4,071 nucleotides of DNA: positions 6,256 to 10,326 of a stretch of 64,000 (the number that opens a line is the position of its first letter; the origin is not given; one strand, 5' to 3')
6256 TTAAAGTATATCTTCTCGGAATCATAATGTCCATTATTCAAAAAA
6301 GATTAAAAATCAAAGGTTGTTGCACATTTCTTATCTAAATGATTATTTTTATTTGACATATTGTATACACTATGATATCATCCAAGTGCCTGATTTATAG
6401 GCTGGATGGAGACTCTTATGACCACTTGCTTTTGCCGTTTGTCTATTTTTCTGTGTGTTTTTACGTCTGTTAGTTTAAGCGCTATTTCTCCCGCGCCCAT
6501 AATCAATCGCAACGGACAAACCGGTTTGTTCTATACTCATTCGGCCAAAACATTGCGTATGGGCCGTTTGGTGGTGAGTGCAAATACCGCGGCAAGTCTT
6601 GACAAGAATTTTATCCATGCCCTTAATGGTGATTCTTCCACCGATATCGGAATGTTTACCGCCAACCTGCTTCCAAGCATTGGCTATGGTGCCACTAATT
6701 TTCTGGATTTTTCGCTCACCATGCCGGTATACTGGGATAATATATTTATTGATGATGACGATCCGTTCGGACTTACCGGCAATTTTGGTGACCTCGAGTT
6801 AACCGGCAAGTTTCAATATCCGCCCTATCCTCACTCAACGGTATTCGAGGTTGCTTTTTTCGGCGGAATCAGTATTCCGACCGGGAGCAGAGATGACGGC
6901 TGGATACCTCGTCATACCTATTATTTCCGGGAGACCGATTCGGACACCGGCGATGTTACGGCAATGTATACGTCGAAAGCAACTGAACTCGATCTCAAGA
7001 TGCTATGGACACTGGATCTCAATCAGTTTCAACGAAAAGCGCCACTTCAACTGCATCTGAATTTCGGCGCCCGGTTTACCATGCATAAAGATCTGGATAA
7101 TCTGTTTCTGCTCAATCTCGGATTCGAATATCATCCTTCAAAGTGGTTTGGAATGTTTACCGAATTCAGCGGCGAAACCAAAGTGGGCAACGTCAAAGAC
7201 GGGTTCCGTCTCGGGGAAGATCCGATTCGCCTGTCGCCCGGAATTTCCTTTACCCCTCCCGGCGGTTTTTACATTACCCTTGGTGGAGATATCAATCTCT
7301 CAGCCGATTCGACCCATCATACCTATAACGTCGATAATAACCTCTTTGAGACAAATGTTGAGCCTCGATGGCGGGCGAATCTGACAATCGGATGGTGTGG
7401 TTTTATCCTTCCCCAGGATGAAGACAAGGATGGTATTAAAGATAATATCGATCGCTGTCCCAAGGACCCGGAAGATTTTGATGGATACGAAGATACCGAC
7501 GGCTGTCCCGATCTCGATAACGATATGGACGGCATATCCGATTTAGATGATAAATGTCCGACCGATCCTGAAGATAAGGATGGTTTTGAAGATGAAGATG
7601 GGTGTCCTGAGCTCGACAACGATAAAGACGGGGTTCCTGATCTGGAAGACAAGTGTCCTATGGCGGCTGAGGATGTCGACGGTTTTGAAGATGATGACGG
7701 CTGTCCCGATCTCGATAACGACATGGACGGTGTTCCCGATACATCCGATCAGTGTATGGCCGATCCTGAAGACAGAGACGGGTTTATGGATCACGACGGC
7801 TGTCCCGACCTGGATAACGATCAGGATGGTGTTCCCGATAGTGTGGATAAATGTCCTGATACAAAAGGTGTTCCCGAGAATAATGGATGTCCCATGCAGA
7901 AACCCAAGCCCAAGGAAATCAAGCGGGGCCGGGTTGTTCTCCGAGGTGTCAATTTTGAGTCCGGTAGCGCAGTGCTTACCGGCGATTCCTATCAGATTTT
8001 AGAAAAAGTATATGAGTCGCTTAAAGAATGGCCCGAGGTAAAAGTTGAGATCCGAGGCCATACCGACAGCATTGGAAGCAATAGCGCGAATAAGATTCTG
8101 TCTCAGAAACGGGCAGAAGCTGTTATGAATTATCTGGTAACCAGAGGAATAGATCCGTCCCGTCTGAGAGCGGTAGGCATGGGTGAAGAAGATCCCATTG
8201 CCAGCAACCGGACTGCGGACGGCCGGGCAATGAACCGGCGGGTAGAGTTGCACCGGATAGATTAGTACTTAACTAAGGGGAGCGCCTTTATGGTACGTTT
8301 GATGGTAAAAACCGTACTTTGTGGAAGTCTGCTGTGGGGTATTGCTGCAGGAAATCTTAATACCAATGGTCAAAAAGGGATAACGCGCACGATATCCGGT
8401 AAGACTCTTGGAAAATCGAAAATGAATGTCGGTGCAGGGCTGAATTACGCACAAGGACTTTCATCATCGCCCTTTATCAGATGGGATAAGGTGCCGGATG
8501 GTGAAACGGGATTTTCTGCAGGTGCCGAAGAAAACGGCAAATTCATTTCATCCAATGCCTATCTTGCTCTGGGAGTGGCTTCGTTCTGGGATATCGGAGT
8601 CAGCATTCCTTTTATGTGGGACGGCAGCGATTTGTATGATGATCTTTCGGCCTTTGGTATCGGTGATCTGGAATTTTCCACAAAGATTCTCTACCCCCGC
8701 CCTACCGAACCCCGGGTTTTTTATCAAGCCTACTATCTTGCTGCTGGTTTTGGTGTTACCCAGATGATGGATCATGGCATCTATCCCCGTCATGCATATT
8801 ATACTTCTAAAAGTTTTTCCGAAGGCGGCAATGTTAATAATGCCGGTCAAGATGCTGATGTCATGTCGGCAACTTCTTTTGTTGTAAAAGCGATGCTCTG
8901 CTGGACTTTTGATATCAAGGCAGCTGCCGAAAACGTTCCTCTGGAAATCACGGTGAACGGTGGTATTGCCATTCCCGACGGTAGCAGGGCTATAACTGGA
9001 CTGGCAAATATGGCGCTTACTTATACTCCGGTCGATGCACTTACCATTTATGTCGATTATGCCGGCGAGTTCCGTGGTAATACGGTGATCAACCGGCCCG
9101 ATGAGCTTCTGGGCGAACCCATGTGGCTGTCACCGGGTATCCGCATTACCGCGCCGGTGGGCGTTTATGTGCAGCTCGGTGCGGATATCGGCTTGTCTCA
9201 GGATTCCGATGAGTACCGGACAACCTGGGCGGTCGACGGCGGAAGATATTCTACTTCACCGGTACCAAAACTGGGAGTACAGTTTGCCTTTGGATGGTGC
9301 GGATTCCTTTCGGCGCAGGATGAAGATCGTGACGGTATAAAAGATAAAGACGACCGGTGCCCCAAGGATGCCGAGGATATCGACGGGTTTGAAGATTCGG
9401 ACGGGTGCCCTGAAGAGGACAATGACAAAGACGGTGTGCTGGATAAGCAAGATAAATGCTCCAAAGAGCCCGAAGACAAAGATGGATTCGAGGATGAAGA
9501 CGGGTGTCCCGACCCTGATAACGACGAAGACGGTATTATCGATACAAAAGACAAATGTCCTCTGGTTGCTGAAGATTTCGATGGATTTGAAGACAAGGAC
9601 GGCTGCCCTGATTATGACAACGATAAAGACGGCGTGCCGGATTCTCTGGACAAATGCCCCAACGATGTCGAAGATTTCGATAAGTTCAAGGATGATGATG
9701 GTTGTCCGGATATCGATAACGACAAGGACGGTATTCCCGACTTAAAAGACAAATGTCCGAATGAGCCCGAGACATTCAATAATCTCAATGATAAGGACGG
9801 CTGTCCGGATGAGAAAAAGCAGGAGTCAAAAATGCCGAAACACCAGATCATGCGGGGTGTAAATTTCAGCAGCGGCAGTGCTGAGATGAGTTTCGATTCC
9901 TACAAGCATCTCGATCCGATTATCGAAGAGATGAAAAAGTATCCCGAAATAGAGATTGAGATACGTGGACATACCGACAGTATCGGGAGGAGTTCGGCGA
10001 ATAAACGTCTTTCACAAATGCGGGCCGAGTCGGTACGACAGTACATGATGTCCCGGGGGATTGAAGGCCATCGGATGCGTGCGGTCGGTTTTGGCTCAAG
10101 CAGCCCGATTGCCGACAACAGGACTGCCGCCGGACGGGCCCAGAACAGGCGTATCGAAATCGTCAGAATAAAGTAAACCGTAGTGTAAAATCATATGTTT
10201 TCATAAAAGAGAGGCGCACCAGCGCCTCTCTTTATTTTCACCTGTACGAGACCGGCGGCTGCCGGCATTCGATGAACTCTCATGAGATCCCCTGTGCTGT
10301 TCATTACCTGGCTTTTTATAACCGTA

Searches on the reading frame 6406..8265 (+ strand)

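Call 54: search_protein_families(library=pfam, proteins=[window:6406-8265:+], max_evalue=0.00001)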
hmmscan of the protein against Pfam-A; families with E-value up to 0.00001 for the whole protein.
window:6406-8265:+ (619 aa): 3 families
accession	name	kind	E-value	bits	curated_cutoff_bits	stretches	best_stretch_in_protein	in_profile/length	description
PF00691.25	OmpA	-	9.2e-25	87.3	27.2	1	517-611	2-98/98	OmpA family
PF02412.23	TSP_3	-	2.8e-08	33.7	25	0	390-422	2-33/36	Thrombospondin type 3 repeat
PF05359.17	DUF748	-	8.5e-06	24.5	50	0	512-555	878-921/1037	Domain of Unknown Function (DUF748)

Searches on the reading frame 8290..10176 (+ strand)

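Call 54: search_protein_families(library=pfam, proteins=[window:8290-10176:+], max_evalue=0.00001)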
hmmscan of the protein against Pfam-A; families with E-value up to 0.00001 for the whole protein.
window:8290-10176:+ (628 aa): 2 families
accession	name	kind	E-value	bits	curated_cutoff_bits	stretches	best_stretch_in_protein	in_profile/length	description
PF00691.25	OmpA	-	5.6e-20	72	27.2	1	526-620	2-98/98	OmpA family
PF02412.23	TSP_3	-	1.5e-09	37.8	25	0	470-495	10-34/36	Thrombospondin type 3 repeat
